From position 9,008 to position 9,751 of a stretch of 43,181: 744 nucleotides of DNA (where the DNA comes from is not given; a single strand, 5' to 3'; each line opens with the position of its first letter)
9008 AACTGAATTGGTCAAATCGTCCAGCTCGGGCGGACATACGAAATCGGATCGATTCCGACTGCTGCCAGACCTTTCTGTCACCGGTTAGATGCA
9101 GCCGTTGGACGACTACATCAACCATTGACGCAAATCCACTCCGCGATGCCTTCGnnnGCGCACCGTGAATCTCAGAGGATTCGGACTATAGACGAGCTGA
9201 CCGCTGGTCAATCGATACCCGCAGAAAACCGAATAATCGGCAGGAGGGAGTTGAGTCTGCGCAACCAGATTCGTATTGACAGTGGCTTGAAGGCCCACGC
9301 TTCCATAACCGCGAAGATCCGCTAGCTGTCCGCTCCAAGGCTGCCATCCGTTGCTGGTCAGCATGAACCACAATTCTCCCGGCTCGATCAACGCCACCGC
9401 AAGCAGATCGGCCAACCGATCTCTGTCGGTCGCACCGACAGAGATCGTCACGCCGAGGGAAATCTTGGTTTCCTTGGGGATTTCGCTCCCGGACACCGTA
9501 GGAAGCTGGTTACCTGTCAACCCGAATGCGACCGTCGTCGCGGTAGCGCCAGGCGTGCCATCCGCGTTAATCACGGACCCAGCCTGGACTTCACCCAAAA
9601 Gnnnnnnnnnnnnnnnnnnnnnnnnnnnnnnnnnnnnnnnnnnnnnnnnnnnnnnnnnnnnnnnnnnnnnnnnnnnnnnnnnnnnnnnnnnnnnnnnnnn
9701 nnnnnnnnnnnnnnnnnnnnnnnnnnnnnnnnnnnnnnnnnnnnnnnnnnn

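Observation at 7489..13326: Three adjacent secreted proteins appear to share a terminal domain of about 90 aa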

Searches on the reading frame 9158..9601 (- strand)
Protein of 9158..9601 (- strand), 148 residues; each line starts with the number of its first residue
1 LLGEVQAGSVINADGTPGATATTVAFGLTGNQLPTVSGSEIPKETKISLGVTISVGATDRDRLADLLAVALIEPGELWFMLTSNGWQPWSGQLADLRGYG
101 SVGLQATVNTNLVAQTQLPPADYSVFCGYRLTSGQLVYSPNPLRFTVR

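Call 8: find_homologous_proteins(query=window:9158-9601:-, max_evalue=0.01)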
Query seq(148 aa) (148 aa): 1 proteins with E <= 0.01 among 141 candidates.
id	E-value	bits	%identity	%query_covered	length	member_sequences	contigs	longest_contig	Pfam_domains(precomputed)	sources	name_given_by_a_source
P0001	2.9e-85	301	99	94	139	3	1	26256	-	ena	-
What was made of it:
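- Tried and rejected: The word-indexed search found only one near-identical relative of the B tail (call 8).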

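Call 19: find_encoding_contigs(protein=P0001, flank=10000, max_places=4)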
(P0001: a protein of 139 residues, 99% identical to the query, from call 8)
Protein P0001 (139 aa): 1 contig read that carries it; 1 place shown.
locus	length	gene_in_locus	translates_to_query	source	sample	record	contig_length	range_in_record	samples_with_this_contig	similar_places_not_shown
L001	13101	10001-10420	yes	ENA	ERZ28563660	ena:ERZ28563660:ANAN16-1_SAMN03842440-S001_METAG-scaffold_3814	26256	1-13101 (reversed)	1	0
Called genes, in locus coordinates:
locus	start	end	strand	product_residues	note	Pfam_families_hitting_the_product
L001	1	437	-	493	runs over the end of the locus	PF20695:UbiD_N, PF01977:UbiD, PF20696:UbiD_C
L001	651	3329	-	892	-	PF00690:Cation_ATPase_N, PF00122:E1-E2_ATPase, PF00702:Hydrolase, PF13246:Cation_ATPase, PF08282:Hydrolase_3 (faint), PF00689:Cation_ATPase_C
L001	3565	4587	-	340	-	PF00483:NTP_transferase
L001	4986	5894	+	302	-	PF00582:Usp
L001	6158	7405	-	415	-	PF25390:WD40_RLD, PF00415:RCC1, PF13540:RCC1_2, PF00415:RCC1, PF13540:RCC1_2, PF00415:RCC1, PF00415:RCC1, PF13540:RCC1_2, +4 more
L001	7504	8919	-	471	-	-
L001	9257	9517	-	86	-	-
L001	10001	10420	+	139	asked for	-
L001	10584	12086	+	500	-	-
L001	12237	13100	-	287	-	?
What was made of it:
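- The flanking genes in the window are housekeeping genes: M24 peptidase, Usp, NTP transferase and a cation ATPase (call 19).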

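Call 21: search_protein_representatives(protein=window:9158-9601:-)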
Query: 148 residues. Proteins with E-value up to 0.001 (for the whole library): 86; up to 1e-10: 5; up to 1e-30: 1. The best 86 are listed.
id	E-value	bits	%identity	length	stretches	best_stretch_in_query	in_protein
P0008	2.8e-45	169.9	69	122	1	28-148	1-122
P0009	2.4e-22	95.5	68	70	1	80-148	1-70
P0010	8.6e-14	67.7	29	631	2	22-146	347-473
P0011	1.8e-12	63.5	27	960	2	9-145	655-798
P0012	7.5e-11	58.2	31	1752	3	45-146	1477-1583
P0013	1.1e-10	57.6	28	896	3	46-147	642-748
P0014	1.3e-10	57.4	34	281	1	12-147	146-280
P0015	1.4e-09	54.1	28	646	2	43-140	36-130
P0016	2.4e-09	53.3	34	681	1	11-147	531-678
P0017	5.9e-09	52.1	32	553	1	20-146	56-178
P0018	1.5e-08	50.8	38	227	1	51-147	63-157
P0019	1.9e-08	50.4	34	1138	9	5-69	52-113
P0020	2.2e-08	50.2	30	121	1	36-147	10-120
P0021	2.4e-08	50.1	32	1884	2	11-147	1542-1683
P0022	3.4e-08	49.6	32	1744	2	37-145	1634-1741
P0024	1.7e-07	47.3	26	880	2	26-146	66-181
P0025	1.7e-07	47.3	34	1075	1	7-145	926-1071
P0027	2.7e-07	46.7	38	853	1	47-147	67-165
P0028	6.0e-07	45.6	38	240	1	47-147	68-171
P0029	6.4e-07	45.5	28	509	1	14-147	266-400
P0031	8.8e-07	45.0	30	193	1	14-148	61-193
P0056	4.0e-05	39.7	35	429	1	37-147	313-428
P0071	2.2e-04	37.3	25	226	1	4-147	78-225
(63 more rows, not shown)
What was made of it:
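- Tried and rejected: The exhaustive phmmer search was needed to find the family (call 21).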

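Call 31: search_solved_structures(query=A2, max_evalue=10, show_alignments=2)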
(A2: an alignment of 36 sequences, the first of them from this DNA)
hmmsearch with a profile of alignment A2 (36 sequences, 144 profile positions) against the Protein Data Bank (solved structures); distinct sequences matched with E-value up to 10: 7.
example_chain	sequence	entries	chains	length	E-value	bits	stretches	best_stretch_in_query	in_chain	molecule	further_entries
1y9d_A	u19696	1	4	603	0.004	20.1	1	5-124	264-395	Pyruvate oxidase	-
1pox_A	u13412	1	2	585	0.0048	19.9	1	6-124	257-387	PYRUVATE OXIDASE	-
1pow_A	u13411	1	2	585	0.0048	19.9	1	6-124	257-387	PYRUVATE OXIDASE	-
6haf_A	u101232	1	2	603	0.005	19.8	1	6-124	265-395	Pyruvate oxidase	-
2ez4_A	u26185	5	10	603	0.005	19.8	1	6-124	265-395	Pyruvate oxidase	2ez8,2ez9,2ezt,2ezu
4fee_A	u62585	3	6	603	0.005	19.8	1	6-124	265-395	Pyruvate oxidase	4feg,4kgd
2hsj_A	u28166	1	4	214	0.54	13.2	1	67-97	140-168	Putative platelet activating factor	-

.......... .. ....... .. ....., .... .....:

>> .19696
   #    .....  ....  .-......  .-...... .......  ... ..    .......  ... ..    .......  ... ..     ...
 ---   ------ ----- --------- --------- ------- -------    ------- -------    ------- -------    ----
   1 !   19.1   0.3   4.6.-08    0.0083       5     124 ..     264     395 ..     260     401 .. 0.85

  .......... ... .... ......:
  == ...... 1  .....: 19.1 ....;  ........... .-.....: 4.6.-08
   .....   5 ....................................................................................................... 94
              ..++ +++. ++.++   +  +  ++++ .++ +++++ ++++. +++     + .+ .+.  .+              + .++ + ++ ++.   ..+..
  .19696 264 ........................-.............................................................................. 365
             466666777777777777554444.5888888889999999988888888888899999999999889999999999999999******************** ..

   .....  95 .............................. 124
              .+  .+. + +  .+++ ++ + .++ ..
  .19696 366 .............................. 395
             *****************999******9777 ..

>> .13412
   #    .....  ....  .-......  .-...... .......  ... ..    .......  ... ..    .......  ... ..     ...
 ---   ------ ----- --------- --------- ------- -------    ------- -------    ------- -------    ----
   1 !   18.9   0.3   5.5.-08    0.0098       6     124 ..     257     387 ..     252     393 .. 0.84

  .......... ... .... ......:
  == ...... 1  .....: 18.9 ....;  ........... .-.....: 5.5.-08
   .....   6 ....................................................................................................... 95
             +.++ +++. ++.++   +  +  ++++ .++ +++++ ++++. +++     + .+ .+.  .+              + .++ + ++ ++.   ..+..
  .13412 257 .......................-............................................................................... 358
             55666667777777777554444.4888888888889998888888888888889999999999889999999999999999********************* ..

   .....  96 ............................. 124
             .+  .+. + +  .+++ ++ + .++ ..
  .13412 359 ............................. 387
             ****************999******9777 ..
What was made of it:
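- Tried and rejected: This is an alpha/beta protein aligned across an insertion, so I treat it as a false positive (call 31).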

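Call 37: predict_structure(alignment_id=A2)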
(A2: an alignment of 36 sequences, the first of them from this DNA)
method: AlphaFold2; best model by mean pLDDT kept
length: 148 residues; sequences in the alignment: 36
mean_pLDDT: 95.7   pTM: 0.88
mean pLDDT of the five models: 95.7, 95.6, 95.1, 94.9, 93.7
residues with pLDDT >= 90: 138; 70-90: 8; 50-70: 2; < 50: 0
segments of 3 or more residues with pLDDT < 50: none
pLDDT, mean of each block of 10 residues (from residue 1): 87 95 96 89 96 98 98 97 98 97 98 95 98 97 97
secondary structure, 60 per line:
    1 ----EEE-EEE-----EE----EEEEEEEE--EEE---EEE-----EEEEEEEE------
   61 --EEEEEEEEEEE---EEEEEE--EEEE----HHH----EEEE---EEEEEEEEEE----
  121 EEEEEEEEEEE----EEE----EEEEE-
elements in order: E5-7 E9-11 E23-30 E33-35 E39-41 E47-54 E63-73 E77-82 E85-88 E100-103 E107-116 E121-131 E136-138 E143-147
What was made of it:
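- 9158..9577 (-): B tail: the B-type Ig-like module (residues 340-479). The AF2 model has pLDDT 95.7 and pTM 0.88 and is all-beta (call 37).
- On One superfamily uniting the B-type and C-type modules: The B model is confident (pLDDT 95.7, call 37).
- The B-tail AF2 model (pLDDT 95.7) is a beta sandwich (call 37).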

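Call 46: search_protein_families(library=pfam, proteins=[P0010, P0011, P0013, P0014, P0016, P0017, P0024, P0025, P0027, P0029], max_evalue=0.01)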
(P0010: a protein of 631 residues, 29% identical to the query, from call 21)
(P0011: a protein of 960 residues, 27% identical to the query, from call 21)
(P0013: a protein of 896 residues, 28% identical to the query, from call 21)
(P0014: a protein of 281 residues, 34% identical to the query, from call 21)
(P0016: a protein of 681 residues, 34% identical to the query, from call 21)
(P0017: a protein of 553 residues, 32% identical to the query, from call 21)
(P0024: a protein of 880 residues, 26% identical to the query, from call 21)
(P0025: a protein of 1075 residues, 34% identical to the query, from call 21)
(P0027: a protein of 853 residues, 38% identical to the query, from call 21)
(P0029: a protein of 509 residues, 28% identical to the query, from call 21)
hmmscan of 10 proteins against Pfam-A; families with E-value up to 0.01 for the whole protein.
P0010 (631 aa): 1 family
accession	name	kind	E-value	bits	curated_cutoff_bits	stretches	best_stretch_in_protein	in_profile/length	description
PF11138.13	DUF2911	-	0.0022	18.3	27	0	428-476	46-96/145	Protein of unknown function (DUF2911)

P0011 (960 aa): 1 family
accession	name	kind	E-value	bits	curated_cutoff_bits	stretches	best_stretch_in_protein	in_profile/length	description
PF18998.6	Flg_new_2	-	2.7e-09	37.3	23.6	1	368-423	15-72/73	Divergent InlB B-repeat domain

P0013 (896 aa): 3 families
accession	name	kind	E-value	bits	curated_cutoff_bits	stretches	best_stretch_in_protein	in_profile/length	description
PF03160.20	Calx-beta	-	7.4e-19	68.4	27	1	82-192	6-118/119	Calx-beta domain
PF13629.12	T2SS-T3SS_pil_N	-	6.5e-05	23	23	0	376-401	41-66/72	Pilus formation protein N terminal region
PF02470.25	MlaD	-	0.0033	18.1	25.1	0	379-406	23-50/81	MlaD protein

P0014 (281 aa): 0 families

P0016 (681 aa): 2 families
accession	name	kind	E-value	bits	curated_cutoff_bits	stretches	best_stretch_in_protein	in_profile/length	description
PF23759.1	GBD_T9SS_assoc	-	8.6e-07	29.7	27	0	45-143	20-106/116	Galactose binding domain-like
PF19081.6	Ig_7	-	3.3e-05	24.6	27.3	1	445-521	9-83/84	Ig-like domain CHU_C associated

P0017 (553 aa): 2 families
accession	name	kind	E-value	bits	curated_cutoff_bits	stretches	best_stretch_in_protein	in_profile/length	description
PF07603.17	Lcl_C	-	2.1e-26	92.9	34.9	1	407-552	2-117/117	Lcl C-terminal domain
PF07705.17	CARDB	-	0.0029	18.2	22.7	1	183-286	2-99/101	CARDB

P0024 (880 aa): 6 families
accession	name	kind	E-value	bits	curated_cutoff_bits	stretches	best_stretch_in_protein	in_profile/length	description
PF07603.17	Lcl_C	-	2.3e-47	160.6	34.9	2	748-877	1-117/117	Lcl C-terminal domain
PF00041.27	fn3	-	1.1e-12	48.4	25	2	440-521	2-80/84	Fibronectin type III domain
PF16656.11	Pur_ac_phosph_N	-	3.4e-05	24.8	30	0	444-516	4-89/93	Purple acid Phosphatase, N-terminal domain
PF21910.2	GH85_C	-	0.0012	19.6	27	0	444-473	10-39/95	GH85 endohexosaminidases, C-terminal domain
PF25059.1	FN3_DSCAM-DSCAML_C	-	0.0059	17.4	39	0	389-422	39-72/89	DSCAM/DSCAML C-terminal Fn3-like domain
PF18611.7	IL3Ra_N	-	0.01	16.2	26.1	0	449-509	7-67/78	IL-3 receptor alpha chain N-terminal domain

P0025 (1075 aa): 0 families

P0027 (853 aa): 2 families
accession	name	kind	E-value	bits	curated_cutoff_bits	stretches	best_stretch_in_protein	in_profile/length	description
PF09826.15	Beta_propel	-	3.5e-101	340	22.4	1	217-771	2-469/495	Beta propeller domain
PF08309.17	LVIVD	-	0.00028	20.6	20.2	0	651-667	22-38/42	LVIVD repeat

P0029 (509 aa): 1 family
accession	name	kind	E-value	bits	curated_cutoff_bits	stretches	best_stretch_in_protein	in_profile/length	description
PF09968.15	DUF2202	-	5.7e-28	98.2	22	1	86-252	3-162/162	Uncharacterized protein domain (DUF2202)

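Call 47: search_protein_families(library=pfam, alignment_id=A2, max_evalue=1)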
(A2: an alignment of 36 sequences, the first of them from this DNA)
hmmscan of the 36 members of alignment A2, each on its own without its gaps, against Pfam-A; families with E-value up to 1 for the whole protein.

A. member 1, seq(148 aa): 0 families

B. families by the number of members that match (of 36 scanned): 11 families
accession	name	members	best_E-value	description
PF10983.13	DUF2793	1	4.6e-05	Protein of unknown function (DUF2793)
PF18657.6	YDG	1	0.00042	YDG domain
PF06259.18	Abhydrolase_8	1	0.0065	Alpha/beta hydrolase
PF11999.13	Ice_binding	1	0.016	Ice-binding-like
PF11344.13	DUF3146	1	0.018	Protein of unknown function (DUF3146)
PF19077.6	Big_13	1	0.052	Bacterial Ig-like domain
PF22057.2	BACOVA_00961-like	1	0.068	BACOVA_00961-like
PF09674.15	DUF2400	1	0.099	Protein of unknown function (DUF2400)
PF20916.2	BscB_a-b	1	0.1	Cellulose Synthase Subunit B, alpha-beta domain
PF14347.11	DUF4399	1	0.12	Domain of unknown function (DUF4399)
PF11735.13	CAP59_mtransfer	1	0.22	Cryptococcal mannosyltransferase 1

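Call 48: search_protein_families(library=ncbifam, proteins=[P0071, P0056, P0014, P0031, P0028], max_evalue=0.1)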
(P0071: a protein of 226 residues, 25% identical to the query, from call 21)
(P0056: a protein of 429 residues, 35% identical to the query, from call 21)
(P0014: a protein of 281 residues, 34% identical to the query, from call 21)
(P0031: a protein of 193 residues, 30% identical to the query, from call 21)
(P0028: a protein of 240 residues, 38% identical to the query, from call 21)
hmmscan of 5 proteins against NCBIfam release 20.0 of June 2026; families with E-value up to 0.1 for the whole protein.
P0071 (226 aa): 0 families

P0056 (429 aa): 0 families

P0014 (281 aa): 0 families

P0031 (193 aa): 0 families

P0028 (240 aa): 0 families

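Call 66: list_cluster_members(proteins=[P0010, P0013, P0017, P0024, P0027, P0016, P0071, P0056, P0029, P0028])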
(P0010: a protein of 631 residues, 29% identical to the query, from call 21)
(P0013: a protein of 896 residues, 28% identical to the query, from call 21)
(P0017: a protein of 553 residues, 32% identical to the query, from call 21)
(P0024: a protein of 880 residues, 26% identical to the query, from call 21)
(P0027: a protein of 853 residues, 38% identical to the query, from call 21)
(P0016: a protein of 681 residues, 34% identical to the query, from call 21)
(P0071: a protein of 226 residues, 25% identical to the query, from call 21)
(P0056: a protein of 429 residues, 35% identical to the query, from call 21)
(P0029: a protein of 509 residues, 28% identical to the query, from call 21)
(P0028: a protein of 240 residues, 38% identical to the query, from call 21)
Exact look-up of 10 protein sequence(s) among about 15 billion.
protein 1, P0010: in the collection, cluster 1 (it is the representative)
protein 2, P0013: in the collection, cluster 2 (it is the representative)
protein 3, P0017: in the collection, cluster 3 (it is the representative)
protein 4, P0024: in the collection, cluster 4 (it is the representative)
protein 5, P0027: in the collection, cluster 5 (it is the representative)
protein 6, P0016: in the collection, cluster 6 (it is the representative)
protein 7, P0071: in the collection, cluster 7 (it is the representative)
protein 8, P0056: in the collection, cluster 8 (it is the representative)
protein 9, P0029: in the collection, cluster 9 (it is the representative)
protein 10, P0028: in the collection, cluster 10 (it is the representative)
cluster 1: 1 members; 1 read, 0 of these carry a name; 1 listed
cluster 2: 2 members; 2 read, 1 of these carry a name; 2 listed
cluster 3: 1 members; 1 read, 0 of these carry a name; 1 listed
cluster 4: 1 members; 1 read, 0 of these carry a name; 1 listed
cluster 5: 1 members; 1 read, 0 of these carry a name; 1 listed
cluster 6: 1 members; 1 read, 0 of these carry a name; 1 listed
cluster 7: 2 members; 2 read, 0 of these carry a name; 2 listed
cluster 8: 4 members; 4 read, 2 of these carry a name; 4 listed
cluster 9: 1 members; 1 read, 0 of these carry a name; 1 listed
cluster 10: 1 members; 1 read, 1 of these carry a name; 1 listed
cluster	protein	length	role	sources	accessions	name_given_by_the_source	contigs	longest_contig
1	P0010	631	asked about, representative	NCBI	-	-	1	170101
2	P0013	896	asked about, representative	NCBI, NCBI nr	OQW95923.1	MAG: hypothetical protein BWK79_00730 [Beggiatoa sp. IS2]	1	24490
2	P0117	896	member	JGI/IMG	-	-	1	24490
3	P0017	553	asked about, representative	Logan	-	-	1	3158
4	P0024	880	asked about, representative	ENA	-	-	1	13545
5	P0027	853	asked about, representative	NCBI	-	-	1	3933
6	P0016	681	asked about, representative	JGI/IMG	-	-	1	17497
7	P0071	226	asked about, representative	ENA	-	-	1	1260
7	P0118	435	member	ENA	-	-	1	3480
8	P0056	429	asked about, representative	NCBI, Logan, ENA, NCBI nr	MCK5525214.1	MAG: DUF2202 domain-containing protein [Thiomargarita sp.] | DUF2202 domain-containing protein [Thiomargarita sp.]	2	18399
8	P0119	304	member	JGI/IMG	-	rubrerythrin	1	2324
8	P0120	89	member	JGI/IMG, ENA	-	-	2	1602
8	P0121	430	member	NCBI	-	-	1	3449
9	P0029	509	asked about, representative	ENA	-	-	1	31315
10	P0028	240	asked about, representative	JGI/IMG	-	hypothetical protein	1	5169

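Call 71: fold_search(model_id=the predicted structure, library=pdb)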
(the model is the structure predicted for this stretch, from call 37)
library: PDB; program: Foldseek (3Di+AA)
matches with E <= 10: 1763; with E <= 0.001: 13
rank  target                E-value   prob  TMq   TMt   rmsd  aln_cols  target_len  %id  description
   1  1pu5_A                1.4e-04  0.96  0.34  0.32  10.3       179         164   14  GM2-activator Protein crystal structure (released 2004-06-29)
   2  8b7p_AAA              2.0e-04  1.00  0.41  0.30   8.2       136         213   16  Crystal structure of an AA9 LPMO from Aspergillus nidulans, AnLPMOC (released 2023-10-11)
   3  1g13_A                4.5e-04  0.91  0.34  0.32  10.5       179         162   14  HUMAN GM2 ACTIVATOR STRUCTURE (released 2001-04-11)
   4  4ni6                  5.1e-04  1.00  0.49  0.51   6.5       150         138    9  Repeat domain 1 of Clostridium perfringens CPE0147 (released 2013-12-04)
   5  2r5o_A                6.5e-04  1.00  0.49  0.44   7.4       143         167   10  Crystal structure of the C-terminal domain of wzt (released 2007-12-25)
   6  8b5l_q                6.9e-04  0.99  0.40  0.39   7.3       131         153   11  Cryo-EM structure of ribosome-Sec61-TRAP (TRanslocon Associated Protein) translocon complex (released 2023-03-01)
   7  2r5o_B                7.4e-04  1.00  0.49  0.45   7.3       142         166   10  Crystal structure of the C-terminal domain of wzt (released 2007-12-25)
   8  3wea_A                7.4e-04  0.99  0.36  0.39   9.1       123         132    9  Crystal structure of a Niemann-Pick type C2 protein from Japanese carpenter ant (released 2014-02-05)
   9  1tjj_C                7.8e-04  0.82  0.32  0.30  11.0       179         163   13  Human GM2 Activator Protein PAF complex (released 2004-12-07)
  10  7edd                  8.3e-04  0.98  0.37  0.06   9.2       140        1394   11  Crystal structure of a serine protease from Streptococcus pyogenes (released 2021-05-12)
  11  1tza_A                8.3e-04  0.95  0.33  0.35  15.4       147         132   12  X-ray structure of Northeast Structural Genomics Consortium target SoR45 (released 2004-07-27)
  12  1pu5_C                8.3e-04  0.84  0.33  0.31  11.0       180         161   13  GM2-activator Protein crystal structure (released 2004-06-29)
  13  3t6q_C                8.3e-04  0.80  0.30  0.31  12.2       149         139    9  Crystal structure of mouse RP105/MD-1 complex (released 2011-11-09)
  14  5hno_A                1.0e-03  1.00  0.42  0.39  11.4       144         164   11  The structure of the kdo-capped saccharide binding subunit of the O-12 specific ABC transporter, Wzt (released 2016-03-09)
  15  2ag2_C                1.0e-03  0.84  0.34  0.32  10.4       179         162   14  Crystal Structure Analysis of GM2-activator protein complexed with Phosphatidylcholine (released 2005-10-25)
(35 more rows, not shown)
